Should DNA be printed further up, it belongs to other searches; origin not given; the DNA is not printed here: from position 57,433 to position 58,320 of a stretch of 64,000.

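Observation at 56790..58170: Coupled lambda-type Ser/Thr phosphatase and DEDDh exonuclease next to a HipA kinase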

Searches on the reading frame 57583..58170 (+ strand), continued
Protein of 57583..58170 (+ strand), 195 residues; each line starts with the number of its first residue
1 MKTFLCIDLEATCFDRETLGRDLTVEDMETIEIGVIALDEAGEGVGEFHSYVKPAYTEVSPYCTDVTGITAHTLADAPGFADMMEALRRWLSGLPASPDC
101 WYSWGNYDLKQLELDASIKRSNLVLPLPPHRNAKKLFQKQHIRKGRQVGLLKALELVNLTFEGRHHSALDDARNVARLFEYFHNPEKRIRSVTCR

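Call 82: search_dna_similar(query=window:57583-58170:+, collection=plasmids, mode=protein, max_rows=12, max_evalue=0.00001)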
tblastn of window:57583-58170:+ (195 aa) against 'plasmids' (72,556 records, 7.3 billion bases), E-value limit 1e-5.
Records with a match: 46; places in all: 50; records where one place covers at least 80% of the query: 44.
Best place of each record, by identity: <60% 46.
By first word of the organism name: Pseudomonas 8; Vibrio 4; Marinobacter 3; Streptomyces 3; Comamonas 3; Photobacterium 3; Trichormus 2; Paenibacillus 2; Methylobacterium 2; Eleftheria 1; and 15 more.
By predicted mobility (MOB-suite, as given by PLSDB): non-mobilizable 32; mobilizable 10; conjugative 4.
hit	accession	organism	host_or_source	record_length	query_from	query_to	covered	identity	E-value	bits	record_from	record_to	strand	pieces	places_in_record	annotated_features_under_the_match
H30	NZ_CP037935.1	Marinobacter sp. JH2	whole organism,Water from the baltic sea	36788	4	182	92%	38.5%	8e-28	116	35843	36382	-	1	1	3'-5' exonuclease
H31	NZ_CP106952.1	Eleftheria terrae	soil sample,soil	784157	4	182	92%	38.4%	1e-27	115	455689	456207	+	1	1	3'-5' exonuclease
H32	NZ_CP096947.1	Pseudomonas aeruginosa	Homo sapiens,broncholveolr lvge fluid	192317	1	178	91%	37.8%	1e-28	118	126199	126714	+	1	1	3'-5' exonuclease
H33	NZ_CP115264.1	Pseudomonas aeruginosa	Homo sapiens,culture samples from human ...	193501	1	178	91%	37.2%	3e-27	114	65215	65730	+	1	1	3'-5' exonuclease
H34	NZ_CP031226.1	Pseudomonas amygdali pv. lachrymans str. M301315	-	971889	2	179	91%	37.2%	2e-20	95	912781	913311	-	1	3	3'-5' exonuclease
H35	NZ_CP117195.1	Acidovorax temperans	cell culture,Acidovorax temperans ...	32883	5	181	91%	37.2%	3e-23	103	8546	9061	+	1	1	3'-5' exonuclease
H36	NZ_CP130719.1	Streptomyces sp. NBC_01334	-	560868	7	195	97%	34.5%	5e-19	91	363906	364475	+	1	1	3'-5' exonuclease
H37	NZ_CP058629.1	Chitinibacter bivalviorum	Anodonta arcaeformis,Mono-bacterial ...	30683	4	181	91%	36.5%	8e-23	102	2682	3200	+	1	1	3'-5' exonuclease | HAD domain-containing protein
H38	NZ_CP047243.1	Trichormus variabilis 0441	cell culture,thermal spring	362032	4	184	93%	35.3%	3e-27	114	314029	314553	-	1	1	3'-5' exonuclease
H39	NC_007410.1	Trichormus variabilis ATCC 29413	-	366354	4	184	93%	35.3%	3e-27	114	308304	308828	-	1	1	3'-5' exonuclease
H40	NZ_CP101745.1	Comamonas sp. C11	mixed culture,wastewater treatment plant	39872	3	181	92%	35.7%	2e-22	100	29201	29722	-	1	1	3'-5' exonuclease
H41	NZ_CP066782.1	Comamonas fluminis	Fresh water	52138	3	181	92%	35.7%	3e-22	100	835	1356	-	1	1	3'-5' exonuclease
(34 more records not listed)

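Call 84: get_annotated_region(hit=H37, flank=3500)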
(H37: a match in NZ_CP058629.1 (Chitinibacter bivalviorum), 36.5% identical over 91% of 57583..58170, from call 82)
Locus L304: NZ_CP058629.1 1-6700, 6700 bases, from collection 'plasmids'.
description: Chitinibacter bivalviorum strain 2T18 plasmid unnamed3, complete sequence
organism: Chitinibacter bivalviorum (NCBI taxid 2739434)
taxonomy: Bacteria; Pseudomonadota; Betaproteobacteria; Neisseriales; Chitinibacteraceae; Chitinibacter; Chitinibacter bivalviorum
host: -; source: Anodonta arcaeformis,Mono-bacterial isolate; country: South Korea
typing (MOB-suite, as given by PLSDB): mobilizable; replicon rep_cluster_429; relaxase MOBP
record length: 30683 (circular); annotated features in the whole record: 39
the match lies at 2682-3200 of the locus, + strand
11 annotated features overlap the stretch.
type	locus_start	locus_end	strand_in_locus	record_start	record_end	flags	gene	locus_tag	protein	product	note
CDS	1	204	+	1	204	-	-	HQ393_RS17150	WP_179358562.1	hypothetical protein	-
CDS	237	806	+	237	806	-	-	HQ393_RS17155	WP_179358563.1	HAD-IA family hydrolase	GO:0008152 - metabolic process [Evidence IEA]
CDS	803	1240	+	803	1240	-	-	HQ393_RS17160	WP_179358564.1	hypothetical protein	-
CDS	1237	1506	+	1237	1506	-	-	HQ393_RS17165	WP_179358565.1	hypothetical protein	-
CDS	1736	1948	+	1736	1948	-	-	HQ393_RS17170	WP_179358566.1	hypothetical protein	-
CDS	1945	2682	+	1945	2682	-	-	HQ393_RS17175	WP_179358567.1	HAD domain-containing protein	-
CDS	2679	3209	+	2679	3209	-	-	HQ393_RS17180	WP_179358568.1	3'-5' exonuclease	-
CDS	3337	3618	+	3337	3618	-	-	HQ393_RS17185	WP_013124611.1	type II toxin-antitoxin system RelB/DinJ family antitoxin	GO:0006355 - regulation of DNA-templated transcription [Evidence IEA]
CDS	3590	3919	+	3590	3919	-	-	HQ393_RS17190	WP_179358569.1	type II toxin-antitoxin system YafQ family toxin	-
CDS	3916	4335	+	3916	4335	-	-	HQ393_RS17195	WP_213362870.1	hypothetical protein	-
CDS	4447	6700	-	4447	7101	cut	-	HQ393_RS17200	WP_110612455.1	TrlF family AAA-like ATPase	-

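Call 85: get_annotated_region(hit=H30, flank=3500)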
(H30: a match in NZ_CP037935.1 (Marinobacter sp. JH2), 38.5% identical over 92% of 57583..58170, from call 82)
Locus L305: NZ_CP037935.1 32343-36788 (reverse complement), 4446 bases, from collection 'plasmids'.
description: Marinobacter sp. JH2 strain sp. plasmid p36788, complete sequence
organism: Marinobacter sp. JH2 (NCBI taxid 2547598)
taxonomy: Bacteria; Pseudomonadota; Gammaproteobacteria; Pseudomonadales; Marinobacteraceae; Marinobacter; Marinobacter sp. JH2
host: -; source: whole organism,Water from the baltic sea; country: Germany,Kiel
typing (MOB-suite, as given by PLSDB): mobilizable; relaxase MOBP
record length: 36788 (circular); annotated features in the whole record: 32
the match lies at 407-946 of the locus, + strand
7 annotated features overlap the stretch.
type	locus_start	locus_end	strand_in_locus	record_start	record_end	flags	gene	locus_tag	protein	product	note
CDS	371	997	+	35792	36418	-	-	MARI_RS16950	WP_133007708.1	3'-5' exonuclease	-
CDS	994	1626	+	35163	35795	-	-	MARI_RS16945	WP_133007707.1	metallophosphatase domain-containing protein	-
CDS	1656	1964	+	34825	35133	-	-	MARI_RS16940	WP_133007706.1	DUF551 domain-containing protein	-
CDS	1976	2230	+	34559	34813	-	-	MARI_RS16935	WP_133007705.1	hypothetical protein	-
CDS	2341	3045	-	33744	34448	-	-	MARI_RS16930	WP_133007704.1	metallophosphoesterase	-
CDS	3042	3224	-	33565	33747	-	-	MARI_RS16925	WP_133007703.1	hypothetical protein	-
CDS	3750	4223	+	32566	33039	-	-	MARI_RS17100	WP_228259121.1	hypothetical protein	-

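Call 86: get_annotated_region(hit=H35, flank=3500)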
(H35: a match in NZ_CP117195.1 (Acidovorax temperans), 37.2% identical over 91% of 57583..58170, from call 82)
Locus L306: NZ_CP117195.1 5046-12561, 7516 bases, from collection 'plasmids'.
description: Acidovorax temperans strain LMJ plasmid pJG1, complete sequence
organism: Acidovorax temperans (NCBI taxid 80878)
taxonomy: Bacteria; Pseudomonadota; Betaproteobacteria; Burkholderiales; Comamonadaceae; Acidovorax; Acidovorax temperans
host: -; source: cell culture,Acidovorax temperans strain LMJ was isolated from a contaminated Tris Acetate Phosphate (TAP) ...; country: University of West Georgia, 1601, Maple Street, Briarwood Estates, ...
typing (MOB-suite, as given by PLSDB): non-mobilizable; replicon rep_cluster_429
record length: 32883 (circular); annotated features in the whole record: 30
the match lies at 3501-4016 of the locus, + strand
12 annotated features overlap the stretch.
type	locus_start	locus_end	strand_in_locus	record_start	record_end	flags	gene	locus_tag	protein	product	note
CDS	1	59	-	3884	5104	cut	-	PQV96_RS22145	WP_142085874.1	replication initiation protein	-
CDS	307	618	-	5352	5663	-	parC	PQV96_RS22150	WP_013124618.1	ParC family partition-associated protein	-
CDS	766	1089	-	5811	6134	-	-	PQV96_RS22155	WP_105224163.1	hypothetical protein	-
CDS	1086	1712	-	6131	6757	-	-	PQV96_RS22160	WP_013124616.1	ParA family protein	-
CDS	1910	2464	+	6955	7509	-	-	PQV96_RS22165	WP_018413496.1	hypothetical protein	-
CDS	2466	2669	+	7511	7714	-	-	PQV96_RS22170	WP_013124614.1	hypothetical protein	-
CDS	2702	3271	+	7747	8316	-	-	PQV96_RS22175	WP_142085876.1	HAD-IA family hydrolase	GO:0008152 - metabolic process [Evidence IEA]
CDS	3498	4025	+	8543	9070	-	-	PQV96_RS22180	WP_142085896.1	3'-5' exonuclease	-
CDS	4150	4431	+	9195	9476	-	-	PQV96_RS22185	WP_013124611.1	type II toxin-antitoxin system RelB/DinJ family antitoxin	GO:0006355 - regulation of DNA-templated transcription [Evidence IEA]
CDS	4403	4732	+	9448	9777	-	-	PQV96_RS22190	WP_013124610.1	type II toxin-antitoxin system YafQ family toxin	-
CDS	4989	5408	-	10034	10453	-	cadR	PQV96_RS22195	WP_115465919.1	Cd(II)/Pb(II)-responsive transcriptional regulator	GO:0045893 - positive regulation of DNA-templated transcription [Evidence IEA]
CDS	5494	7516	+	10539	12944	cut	-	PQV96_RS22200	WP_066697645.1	heavy metal translocating P-type ATPase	-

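Call 87: get_annotated_region(hit=H40, flank=3500)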
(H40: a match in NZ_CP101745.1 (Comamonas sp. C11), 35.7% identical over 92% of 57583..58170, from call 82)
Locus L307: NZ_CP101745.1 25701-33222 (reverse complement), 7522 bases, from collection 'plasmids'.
description: Comamonas sp. C11 plasmid unnamed2, complete sequence
organism: Comamonas sp. C11 (NCBI taxid 2966554)
taxonomy: Bacteria; Pseudomonadota; Betaproteobacteria; Burkholderiales; Comamonadaceae; Comamonas; Comamonas sp. C11
host: -; source: mixed culture,wastewater treatment plant; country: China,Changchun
typing (MOB-suite, as given by PLSDB): mobilizable; replicon rep_cluster_429; relaxase MOBP
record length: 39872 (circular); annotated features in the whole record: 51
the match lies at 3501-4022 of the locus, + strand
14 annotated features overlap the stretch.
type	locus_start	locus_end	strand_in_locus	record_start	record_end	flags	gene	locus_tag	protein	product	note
CDS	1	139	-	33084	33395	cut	parC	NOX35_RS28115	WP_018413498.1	ParC family partition-associated protein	-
CDS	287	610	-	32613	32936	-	-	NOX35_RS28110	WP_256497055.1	hypothetical protein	-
CDS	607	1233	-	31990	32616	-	-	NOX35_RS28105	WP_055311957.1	ParA family protein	-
CDS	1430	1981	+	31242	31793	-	-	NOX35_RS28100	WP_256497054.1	hypothetical protein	-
CDS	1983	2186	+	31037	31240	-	-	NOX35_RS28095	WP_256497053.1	hypothetical protein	-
CDS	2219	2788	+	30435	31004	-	-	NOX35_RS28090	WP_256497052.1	HAD-IA family hydrolase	GO:0008152 - metabolic process [Evidence IEA]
CDS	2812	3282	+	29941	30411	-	-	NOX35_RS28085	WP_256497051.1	HAD domain-containing protein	-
CDS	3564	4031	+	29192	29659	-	-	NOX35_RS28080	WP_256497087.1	3'-5' exonuclease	-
CDS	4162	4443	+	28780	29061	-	-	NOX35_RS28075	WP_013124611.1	type II toxin-antitoxin system RelB/DinJ family antitoxin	GO:0006355 - regulation of DNA-templated transcription [Evidence IEA]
CDS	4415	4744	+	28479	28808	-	-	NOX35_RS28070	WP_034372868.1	type II toxin-antitoxin system YafQ family toxin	-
CDS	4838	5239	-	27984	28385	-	-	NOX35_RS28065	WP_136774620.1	Rap1a/Tai family immunity protein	-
CDS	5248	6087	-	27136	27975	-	-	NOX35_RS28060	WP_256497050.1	hypothetical protein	-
CDS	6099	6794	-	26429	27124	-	-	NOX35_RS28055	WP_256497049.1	Abi family protein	-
CDS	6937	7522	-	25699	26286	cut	-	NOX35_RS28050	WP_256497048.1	recombinase family protein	GO:0006310 - DNA recombination [Evidence IEA]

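Call 91: get_annotated_region(hit=H32, flank=2500)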
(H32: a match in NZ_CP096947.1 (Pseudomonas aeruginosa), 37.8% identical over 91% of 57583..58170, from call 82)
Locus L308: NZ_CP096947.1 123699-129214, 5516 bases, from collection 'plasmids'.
description: Pseudomonas aeruginosa strain NY5530 plasmid pNY5530-NR1, complete sequence
organism: Pseudomonas aeruginosa (NCBI taxid 287)
taxonomy: Bacteria; Pseudomonadota; Gammaproteobacteria; Pseudomonadales; Pseudomonadaceae; Pseudomonas; Pseudomonas aeruginosa
host: -; source: Homo sapiens,broncholveolr lvge fluid; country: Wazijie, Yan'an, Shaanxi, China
typing (MOB-suite, as given by PLSDB): non-mobilizable
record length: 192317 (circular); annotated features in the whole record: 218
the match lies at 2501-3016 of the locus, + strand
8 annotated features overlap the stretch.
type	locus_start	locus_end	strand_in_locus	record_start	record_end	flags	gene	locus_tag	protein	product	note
CDS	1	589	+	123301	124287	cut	-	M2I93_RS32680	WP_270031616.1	DNA-binding protein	-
CDS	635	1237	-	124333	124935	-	-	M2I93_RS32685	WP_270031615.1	hypothetical protein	-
CDS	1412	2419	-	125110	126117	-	-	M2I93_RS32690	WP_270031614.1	hypothetical protein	-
CDS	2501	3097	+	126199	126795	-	-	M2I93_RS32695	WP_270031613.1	3'-5' exonuclease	-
CDS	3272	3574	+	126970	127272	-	-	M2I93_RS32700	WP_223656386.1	hypothetical protein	-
CDS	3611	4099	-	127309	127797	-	-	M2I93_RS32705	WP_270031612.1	hypothetical protein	-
CDS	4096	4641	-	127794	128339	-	-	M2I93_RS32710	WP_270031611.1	hypothetical protein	-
CDS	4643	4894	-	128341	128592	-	-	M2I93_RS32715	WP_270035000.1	DNA translocase FtsK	-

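Call 92: get_annotated_region(hit=H31, flank=2500)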
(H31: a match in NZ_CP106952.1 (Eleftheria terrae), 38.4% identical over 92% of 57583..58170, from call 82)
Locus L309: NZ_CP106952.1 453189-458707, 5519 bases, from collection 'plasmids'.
description: Eleftheria terrae strain P9846-PB plasmid unnamed1
organism: Eleftheria terrae (NCBI taxid 1597781)
taxonomy: Bacteria; Pseudomonadota; Betaproteobacteria; Burkholderiales; ; Eleftheria; Eleftheria terrae
host: -; source: soil sample,soil; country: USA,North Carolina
typing (MOB-suite, as given by PLSDB): non-mobilizable
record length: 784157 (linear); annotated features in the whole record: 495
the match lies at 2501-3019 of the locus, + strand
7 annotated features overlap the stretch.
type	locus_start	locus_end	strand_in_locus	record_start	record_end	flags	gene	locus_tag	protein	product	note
CDS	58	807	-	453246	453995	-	-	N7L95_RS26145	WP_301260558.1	hypothetical protein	-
CDS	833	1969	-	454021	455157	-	-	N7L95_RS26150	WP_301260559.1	hypothetical protein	-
CDS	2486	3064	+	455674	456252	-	-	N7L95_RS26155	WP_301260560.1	3'-5' exonuclease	-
CDS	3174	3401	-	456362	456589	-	-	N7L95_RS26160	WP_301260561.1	sensor histidine kinase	-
CDS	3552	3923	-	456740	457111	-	-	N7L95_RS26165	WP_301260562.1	VOC family protein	-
CDS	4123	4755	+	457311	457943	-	-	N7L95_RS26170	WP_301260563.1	hypothetical protein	-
CDS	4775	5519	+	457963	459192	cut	-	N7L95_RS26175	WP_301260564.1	hypothetical protein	-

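Call 93: get_annotated_region(hit=H38, flank=2500)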
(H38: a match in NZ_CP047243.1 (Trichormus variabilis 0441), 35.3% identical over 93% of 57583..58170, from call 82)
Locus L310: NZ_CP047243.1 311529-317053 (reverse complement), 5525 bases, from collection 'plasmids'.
description: Trichormus variabilis 0441 plasmid unnamed1, complete sequence
organism: Trichormus variabilis 0441 (NCBI taxid 375899)
taxonomy: Bacteria; Cyanobacteriota; Cyanophyceae; Nostocales; Nostocaceae; Trichormus; Trichormus variabilis; Trichormus variabilis 0441
host: -; source: cell culture,thermal spring; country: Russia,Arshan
typing (MOB-suite, as given by PLSDB): conjugative; replicon rep_cluster_38; relaxase MOBV,MOBV; mating-pair formation MPF_T
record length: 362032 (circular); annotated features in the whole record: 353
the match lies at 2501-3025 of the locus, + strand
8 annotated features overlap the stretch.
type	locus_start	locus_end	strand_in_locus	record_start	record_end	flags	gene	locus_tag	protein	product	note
CDS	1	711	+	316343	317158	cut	-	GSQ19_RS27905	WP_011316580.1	YwqG family protein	-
CDS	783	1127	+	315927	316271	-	-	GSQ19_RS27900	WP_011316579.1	thermonuclease family protein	-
CDS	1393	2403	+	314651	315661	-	-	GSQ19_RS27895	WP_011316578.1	hypothetical protein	-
CDS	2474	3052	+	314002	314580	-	-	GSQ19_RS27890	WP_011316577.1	3'-5' exonuclease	-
CDS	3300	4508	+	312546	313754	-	-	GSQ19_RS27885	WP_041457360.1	RNA-guided endonuclease TnpB family protein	-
CDS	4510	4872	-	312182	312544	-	-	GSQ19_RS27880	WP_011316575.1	hypothetical protein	-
CDS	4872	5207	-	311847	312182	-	-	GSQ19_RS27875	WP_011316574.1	DUF5674 family protein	-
CDS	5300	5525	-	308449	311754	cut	dpdE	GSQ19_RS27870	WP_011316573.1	protein DpdE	-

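Call 94: get_annotated_region(hit=H36, flank=2500)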
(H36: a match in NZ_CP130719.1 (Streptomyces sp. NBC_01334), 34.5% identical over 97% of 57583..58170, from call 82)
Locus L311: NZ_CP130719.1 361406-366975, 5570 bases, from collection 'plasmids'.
description: Streptomyces sp. NBC_01334 plasmid unnamed1, complete sequence
organism: Streptomyces sp. NBC_01334 (NCBI taxid 2903827)
taxonomy: Bacteria; Actinomycetota; Actinomycetes; Kitasatosporales; Streptomycetaceae; Streptomyces; Streptomyces sp. NBC 01334
host: -; source: -; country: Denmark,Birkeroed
typing (MOB-suite, as given by PLSDB): non-mobilizable; replicon rep_cluster_1974,rep_cluster_43
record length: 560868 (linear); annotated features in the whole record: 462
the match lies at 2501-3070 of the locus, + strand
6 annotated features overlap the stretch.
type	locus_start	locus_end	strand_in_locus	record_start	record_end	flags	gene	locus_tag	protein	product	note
CDS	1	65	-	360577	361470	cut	-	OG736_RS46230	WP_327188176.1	tetratricopeptide repeat protein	-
CDS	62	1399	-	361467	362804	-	-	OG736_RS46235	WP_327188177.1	MFS transporter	GO:0055085 - transmembrane transport [Evidence IEA]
CDS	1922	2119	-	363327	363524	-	-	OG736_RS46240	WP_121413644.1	hypothetical protein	-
CDS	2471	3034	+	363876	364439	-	-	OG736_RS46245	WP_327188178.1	3'-5' exonuclease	-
CDS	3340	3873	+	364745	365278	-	-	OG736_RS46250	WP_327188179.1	hypothetical protein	-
CDS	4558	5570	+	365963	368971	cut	-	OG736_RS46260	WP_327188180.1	SpoIIE family protein phosphatase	-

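Call 95: search_protein_families(library=pfam, proteins=[L304:1945-2682:+, L304:237-806:+, L305:994-1626:+, L305:2341-3045:-, L109:8931-9809:+, L304:2679-3209:+, L305:371-997:+], max_evalue=0.001)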
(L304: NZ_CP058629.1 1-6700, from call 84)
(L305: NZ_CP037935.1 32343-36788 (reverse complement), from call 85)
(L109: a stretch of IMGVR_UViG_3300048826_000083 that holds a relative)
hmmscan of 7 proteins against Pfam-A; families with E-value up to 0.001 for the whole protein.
L304:1945-2682:+ (245 aa): 1 family
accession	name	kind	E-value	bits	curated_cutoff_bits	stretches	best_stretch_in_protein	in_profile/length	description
PF18143.6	HAD_SAK_2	-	8.4e-31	107.6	27.5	1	2-153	1-138/139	HAD domain in Swiss Army Knife RNA repair proteins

L304:237-806:+ (189 aa): 4 families
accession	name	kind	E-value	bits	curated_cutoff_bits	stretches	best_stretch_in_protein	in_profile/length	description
PF00702.32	Hydrolase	-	1.5e-17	65.1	26.4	1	5-167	2-191/191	haloacid dehalogenase-like hydrolase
PF13419.12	HAD_2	-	3.3e-10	40.8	23.8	1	69-170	74-175/178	Haloacid dehalogenase-like hydrolase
PF13242.12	Hydrolase_like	-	2.5e-08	34.1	22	1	128-170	3-45/75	HAD-hyrolase-like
PF12710.13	HAD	-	0.00092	20.1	27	0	7-101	1-110/189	haloacid dehalogenase-like hydrolase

L305:994-1626:+ (210 aa): 2 families
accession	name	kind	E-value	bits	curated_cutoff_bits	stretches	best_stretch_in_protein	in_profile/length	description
PF00149.33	Metallophos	-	8e-11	43.2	21.5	1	1-177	1-190/191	Calcineurin-like phosphoesterase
PF12850.12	Metallophos_2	-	7.3e-09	36.3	27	1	1-192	1-132/154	Calcineurin-like phosphoesterase superfamily domain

L305:2341-3045:- (234 aa): 3 families
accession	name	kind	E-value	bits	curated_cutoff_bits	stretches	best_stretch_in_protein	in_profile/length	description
PF00149.33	Metallophos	-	4.1e-12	47.4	21.5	1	20-137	4-116/191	Calcineurin-like phosphoesterase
PF06874.16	FBPase_2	-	3e-06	26.2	27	0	44-89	183-228/639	Firmicute fructose-1,6-bisphosphatase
PF12850.12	Metallophos_2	-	9.6e-05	22.9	27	1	21-200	5-125/154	Calcineurin-like phosphoesterase superfamily domain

L109:8931-9809:+ (292 aa): 2 families
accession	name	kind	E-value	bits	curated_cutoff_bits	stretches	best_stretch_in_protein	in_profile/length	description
PF00149.33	Metallophos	-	1e-12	49.3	21.5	1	7-252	2-190/191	Calcineurin-like phosphoesterase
PF12850.12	Metallophos_2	-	9.9e-07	29.3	27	1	9-91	4-72/154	Calcineurin-like phosphoesterase superfamily domain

L304:2679-3209:+ (176 aa): 2 families
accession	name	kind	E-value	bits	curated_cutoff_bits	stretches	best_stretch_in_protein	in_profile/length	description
PF00929.31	RNase_T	-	1.3e-18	68.5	24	1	3-172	1-164/164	Exonuclease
PF16473.11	Rv2179c-like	-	8.5e-08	32.5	27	1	3-172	3-173/177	3'-5' exoribonuclease Rv2179c-like domain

L305:371-997:+ (208 aa): 1 family
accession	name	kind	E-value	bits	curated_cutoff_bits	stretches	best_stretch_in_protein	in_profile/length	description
PF00929.31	RNase_T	-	6e-19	69.6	24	1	14-188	1-163/164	Exonuclease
